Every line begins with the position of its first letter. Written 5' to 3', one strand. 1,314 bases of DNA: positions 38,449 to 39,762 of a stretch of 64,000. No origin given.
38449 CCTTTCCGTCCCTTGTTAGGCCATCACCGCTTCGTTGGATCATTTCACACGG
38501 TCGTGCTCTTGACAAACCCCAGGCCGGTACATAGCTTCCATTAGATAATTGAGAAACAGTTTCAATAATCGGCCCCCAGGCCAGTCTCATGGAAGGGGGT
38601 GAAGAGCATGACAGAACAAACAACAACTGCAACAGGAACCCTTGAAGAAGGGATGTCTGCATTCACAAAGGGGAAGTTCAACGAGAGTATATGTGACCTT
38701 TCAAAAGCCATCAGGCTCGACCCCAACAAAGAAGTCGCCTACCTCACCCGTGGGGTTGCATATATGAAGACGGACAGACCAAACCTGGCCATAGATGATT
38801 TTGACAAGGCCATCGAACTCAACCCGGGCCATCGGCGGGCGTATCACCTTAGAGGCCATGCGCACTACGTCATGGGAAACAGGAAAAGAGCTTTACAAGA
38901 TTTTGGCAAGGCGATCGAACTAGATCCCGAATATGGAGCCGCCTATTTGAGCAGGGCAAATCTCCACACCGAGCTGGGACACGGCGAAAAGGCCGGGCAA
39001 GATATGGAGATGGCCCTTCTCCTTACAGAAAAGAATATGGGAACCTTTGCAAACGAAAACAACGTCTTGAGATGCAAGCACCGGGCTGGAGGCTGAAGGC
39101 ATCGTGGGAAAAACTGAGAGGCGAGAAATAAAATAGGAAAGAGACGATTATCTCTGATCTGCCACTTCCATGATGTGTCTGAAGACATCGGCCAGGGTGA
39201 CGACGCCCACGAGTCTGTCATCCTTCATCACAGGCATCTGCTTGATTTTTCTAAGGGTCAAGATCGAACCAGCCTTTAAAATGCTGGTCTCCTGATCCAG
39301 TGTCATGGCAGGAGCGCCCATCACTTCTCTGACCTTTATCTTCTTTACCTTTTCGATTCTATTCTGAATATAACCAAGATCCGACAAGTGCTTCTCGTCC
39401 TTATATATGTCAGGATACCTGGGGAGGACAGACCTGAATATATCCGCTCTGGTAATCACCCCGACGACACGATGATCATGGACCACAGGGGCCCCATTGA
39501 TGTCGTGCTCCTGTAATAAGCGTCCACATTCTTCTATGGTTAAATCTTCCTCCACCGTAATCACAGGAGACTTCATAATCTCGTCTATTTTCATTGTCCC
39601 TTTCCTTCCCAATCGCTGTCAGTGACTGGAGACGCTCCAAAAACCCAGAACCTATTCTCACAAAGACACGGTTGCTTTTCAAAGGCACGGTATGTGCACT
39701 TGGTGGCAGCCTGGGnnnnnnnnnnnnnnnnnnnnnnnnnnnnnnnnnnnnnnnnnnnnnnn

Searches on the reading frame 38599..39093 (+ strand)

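Call 18: search_protein_families(library=pfam, proteins=[window:38599-39093:+])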
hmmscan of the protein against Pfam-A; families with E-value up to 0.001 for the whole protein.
window:38599-39093:+ (165 aa): 13 families
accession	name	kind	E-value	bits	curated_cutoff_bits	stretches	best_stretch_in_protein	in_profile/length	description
PF00515.34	TPR_1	-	1.3e-24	85.4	27.8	2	47-78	3-34/34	Tetratricopeptide repeat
PF07719.23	TPR_2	-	9.4e-23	78.9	27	2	80-112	2-34/34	Tetratricopeptide repeat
PF13414.12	TPR_11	-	8e-19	67.5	26.8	2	23-58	6-41/42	TPR repeat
PF13181.12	TPR_8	-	2.2e-18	65.2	25.7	2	47-77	3-33/34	Tetratricopeptide repeat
PF13431.12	TPR_17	-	1.6e-11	44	24.4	0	104-128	4-28/34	Tetratricopeptide repeat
PF13432.12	TPR_16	-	1.3e-10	41.9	32.7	1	85-139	3-57/65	Tetratricopeptide repeat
PF13371.12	TPR_9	-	2.4e-09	37.5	35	1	25-82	9-66/73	Tetratricopeptide repeat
PF14559.12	TPR_19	-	2.5e-09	37.7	25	1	93-132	5-44/68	Tetratricopeptide repeat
PF13428.12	TPR_14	-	3.6e-07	30.6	23.5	0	47-86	3-42/44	Tetratricopeptide repeat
PF13424.12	TPR_12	-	5.8e-06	26.8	30.1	0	47-110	5-76/77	Tetratricopeptide repeat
PF25575.1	TPR_BSK1_C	-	9.7e-06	25.9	42.2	1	3-84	34-116/118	Serine/threonine-protein kinase BSK1-like, TPR repeats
PF13374.12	TPR_10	-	0.00011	22.5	27.5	0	81-107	4-30/42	Tetratricopeptide repeat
PF23914.1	TPR_CcmH_CycH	-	0.00012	22.4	42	0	84-127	55-98/158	Cytochrome c-type biogenesis protein H TPR domain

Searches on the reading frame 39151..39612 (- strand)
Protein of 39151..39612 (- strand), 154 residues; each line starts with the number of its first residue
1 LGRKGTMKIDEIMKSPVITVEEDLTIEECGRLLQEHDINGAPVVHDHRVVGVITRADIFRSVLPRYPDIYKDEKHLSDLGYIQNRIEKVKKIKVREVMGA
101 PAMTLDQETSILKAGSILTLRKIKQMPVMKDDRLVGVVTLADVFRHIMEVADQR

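Call 18: search_protein_families(library=pfam, proteins=[window:39151-39612:-])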
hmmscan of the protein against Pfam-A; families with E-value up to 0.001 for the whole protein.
window:39151-39612:- (154 aa): 1 family
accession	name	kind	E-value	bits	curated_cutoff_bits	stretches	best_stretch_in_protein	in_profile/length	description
PF00571.33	CBS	-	6.9e-25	87.6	24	2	10-62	2-55/57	CBS domain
